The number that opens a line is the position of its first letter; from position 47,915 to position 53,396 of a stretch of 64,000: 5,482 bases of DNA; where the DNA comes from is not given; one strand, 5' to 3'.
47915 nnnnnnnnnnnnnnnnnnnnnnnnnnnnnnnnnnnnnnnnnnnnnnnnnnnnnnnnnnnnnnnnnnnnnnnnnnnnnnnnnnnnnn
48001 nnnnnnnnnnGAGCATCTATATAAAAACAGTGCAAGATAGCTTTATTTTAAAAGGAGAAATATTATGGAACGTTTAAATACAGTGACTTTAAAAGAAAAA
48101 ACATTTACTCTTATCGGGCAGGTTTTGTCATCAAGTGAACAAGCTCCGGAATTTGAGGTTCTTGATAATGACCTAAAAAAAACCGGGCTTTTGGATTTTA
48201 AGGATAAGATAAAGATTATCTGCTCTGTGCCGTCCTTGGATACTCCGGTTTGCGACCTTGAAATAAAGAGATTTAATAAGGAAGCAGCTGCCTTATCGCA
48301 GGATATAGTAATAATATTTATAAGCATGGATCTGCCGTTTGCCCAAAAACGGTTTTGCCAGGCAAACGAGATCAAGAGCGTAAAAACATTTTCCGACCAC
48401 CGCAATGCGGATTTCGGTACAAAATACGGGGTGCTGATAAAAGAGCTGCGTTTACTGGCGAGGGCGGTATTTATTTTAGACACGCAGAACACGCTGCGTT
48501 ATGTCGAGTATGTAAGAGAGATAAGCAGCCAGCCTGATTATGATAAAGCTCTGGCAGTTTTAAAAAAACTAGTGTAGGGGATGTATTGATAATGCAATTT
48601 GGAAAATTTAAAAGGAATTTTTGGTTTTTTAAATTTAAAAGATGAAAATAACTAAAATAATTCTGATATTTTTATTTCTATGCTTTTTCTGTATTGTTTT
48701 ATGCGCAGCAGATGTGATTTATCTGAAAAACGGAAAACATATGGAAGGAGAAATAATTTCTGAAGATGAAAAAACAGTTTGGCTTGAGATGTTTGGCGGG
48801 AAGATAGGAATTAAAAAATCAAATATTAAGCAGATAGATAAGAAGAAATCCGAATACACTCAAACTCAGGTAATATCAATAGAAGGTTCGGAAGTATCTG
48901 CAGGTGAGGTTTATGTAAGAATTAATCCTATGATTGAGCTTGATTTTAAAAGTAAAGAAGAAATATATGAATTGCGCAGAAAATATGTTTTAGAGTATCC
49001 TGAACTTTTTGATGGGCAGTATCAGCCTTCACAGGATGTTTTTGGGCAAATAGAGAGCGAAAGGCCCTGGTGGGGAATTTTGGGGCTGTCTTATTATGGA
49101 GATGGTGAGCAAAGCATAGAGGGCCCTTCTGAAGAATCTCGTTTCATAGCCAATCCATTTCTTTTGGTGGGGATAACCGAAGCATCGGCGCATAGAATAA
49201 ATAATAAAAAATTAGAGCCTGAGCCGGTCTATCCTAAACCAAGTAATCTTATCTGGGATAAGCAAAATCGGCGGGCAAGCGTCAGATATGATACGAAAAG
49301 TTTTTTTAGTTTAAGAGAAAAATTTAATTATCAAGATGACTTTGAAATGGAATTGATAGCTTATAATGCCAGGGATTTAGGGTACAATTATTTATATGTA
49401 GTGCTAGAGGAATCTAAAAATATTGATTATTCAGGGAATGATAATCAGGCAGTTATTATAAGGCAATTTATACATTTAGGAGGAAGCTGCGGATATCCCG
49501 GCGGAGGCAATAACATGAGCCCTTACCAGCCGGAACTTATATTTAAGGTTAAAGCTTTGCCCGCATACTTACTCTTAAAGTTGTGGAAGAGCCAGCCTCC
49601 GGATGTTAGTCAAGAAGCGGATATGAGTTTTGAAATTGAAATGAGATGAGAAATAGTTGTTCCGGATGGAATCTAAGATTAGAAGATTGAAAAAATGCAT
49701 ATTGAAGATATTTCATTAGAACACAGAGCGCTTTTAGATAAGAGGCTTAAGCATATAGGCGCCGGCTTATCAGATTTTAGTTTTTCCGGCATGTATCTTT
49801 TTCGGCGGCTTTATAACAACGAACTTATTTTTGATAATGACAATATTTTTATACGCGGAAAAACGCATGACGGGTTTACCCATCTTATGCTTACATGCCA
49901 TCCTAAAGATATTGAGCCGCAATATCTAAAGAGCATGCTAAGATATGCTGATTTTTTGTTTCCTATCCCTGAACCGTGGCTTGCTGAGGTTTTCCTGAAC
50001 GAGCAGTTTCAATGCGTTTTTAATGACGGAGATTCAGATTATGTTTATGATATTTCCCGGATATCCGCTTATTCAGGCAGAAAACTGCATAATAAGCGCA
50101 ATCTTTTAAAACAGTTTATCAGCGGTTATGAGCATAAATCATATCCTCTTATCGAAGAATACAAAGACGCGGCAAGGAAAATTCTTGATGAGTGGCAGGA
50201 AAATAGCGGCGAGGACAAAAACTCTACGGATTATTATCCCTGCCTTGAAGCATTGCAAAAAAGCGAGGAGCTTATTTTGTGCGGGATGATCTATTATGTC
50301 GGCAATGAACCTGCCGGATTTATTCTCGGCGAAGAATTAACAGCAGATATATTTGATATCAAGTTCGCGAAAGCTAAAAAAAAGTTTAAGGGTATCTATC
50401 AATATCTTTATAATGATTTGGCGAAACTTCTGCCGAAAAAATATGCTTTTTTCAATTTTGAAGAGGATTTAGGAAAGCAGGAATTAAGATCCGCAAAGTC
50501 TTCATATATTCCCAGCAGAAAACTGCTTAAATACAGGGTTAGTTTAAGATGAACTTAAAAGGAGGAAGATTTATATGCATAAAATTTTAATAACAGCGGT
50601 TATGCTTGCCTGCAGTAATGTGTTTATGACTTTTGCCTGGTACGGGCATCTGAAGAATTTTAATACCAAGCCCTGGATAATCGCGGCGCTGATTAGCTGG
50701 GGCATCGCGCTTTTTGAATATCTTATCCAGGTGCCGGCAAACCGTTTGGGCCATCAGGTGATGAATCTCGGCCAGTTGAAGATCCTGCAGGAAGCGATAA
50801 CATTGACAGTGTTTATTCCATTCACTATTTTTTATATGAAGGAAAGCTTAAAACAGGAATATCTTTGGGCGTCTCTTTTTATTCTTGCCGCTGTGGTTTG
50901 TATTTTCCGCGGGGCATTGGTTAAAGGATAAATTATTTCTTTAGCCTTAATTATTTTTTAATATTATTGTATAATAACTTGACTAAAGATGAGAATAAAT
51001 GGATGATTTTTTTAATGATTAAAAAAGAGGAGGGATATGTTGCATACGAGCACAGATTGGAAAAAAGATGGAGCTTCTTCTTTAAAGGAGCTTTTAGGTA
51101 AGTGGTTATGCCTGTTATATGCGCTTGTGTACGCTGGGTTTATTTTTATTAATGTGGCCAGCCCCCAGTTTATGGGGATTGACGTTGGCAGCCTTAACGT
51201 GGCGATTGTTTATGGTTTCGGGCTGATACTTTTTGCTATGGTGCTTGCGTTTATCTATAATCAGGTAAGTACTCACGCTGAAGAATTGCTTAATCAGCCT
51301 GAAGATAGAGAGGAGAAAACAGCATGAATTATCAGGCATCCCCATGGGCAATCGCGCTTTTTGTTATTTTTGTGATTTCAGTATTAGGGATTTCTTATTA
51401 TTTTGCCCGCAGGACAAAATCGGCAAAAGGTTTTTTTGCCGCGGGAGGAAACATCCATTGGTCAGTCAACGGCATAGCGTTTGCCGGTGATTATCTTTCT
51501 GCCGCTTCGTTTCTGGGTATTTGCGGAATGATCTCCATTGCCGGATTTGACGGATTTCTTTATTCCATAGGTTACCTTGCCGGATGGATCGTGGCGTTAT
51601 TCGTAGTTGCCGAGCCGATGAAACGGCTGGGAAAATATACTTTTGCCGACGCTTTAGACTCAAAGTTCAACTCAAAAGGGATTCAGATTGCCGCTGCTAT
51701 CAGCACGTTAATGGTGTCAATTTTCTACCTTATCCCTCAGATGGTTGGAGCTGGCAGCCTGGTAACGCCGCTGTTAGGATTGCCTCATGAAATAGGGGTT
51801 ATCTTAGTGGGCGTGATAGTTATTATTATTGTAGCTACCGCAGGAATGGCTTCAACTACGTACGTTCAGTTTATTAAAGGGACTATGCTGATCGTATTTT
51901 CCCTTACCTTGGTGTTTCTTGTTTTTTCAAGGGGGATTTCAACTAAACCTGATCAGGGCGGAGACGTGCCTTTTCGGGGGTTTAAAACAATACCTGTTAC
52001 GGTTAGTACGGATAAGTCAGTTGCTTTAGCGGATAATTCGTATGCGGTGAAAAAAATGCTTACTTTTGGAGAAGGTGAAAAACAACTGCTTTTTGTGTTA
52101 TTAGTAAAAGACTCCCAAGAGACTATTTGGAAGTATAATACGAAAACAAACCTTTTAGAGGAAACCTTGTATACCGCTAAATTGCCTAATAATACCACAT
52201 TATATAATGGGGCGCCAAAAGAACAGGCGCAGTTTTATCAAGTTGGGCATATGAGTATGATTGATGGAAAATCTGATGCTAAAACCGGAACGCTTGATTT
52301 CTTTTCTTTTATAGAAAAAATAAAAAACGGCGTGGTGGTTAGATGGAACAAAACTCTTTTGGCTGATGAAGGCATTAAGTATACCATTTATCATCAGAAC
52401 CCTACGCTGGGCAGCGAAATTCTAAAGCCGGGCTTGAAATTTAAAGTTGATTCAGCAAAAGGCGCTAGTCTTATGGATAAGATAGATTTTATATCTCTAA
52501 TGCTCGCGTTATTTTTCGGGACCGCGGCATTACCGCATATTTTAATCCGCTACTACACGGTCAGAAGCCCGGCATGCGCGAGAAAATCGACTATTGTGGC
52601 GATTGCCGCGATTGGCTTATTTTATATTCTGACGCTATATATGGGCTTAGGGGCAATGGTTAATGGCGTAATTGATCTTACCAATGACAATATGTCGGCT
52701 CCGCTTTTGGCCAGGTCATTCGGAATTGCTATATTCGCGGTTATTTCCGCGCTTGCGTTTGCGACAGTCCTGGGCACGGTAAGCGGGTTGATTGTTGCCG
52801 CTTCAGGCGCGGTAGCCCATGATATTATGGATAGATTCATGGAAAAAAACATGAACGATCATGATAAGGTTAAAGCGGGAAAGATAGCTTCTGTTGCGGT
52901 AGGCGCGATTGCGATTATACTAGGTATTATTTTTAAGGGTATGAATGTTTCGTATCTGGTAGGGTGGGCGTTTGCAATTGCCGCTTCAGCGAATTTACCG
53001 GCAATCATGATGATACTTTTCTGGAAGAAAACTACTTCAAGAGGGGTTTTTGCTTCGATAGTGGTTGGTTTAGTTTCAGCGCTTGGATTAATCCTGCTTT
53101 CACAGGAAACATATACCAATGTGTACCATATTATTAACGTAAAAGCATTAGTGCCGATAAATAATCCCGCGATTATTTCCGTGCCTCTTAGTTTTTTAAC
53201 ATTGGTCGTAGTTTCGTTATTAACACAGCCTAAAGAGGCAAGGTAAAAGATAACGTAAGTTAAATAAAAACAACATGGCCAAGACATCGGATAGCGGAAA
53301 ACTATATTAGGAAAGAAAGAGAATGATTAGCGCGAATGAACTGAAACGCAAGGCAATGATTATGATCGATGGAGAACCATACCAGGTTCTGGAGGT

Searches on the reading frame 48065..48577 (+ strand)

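Call 12: search_protein_families(library=pfam, proteins=[window:48065-48577:+], max_evalue=0.001)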
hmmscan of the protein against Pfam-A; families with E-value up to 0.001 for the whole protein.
window:48065-48577:+ (170 aa): 2 families
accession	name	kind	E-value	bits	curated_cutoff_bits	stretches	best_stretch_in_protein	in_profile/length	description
PF08534.16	Redoxin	-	3.3e-21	76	26.6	1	24-163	3-148/148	Redoxin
PF00578.27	AhpC-TSA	-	7.4e-20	71.6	26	1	25-147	3-124/124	AhpC/TSA family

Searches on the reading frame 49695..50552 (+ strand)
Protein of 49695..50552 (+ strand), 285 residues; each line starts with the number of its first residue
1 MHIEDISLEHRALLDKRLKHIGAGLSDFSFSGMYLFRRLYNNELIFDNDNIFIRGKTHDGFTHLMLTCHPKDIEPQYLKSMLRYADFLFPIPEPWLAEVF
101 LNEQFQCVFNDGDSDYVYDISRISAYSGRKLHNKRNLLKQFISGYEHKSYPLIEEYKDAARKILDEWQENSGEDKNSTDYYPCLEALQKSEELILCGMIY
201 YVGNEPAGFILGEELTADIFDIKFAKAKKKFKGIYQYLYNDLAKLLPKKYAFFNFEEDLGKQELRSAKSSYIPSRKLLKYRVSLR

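Call 12: search_protein_families(library=pfam, proteins=[window:49695-50552:+], max_evalue=0.001)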
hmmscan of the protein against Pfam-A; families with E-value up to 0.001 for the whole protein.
window:49695-50552:+ (285 aa): 1 family
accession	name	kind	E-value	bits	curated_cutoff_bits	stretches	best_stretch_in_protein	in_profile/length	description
PF09924.15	LPG_synthase_C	-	2.3e-25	89.7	27.5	1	26-282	9-297/298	Phosphatidylglycerol lysyltransferase, C-terminal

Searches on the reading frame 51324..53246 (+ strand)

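Call 12: search_protein_families(library=pfam, proteins=[window:51324-53246:+], max_evalue=0.001)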
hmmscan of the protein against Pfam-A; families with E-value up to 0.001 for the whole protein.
window:51324-53246:+ (640 aa): 1 family
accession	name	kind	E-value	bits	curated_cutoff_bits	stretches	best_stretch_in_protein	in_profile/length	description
PF00474.23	SSF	-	1.4e-68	232.1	22.8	2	37-202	1-167/406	Sodium:solute symporter family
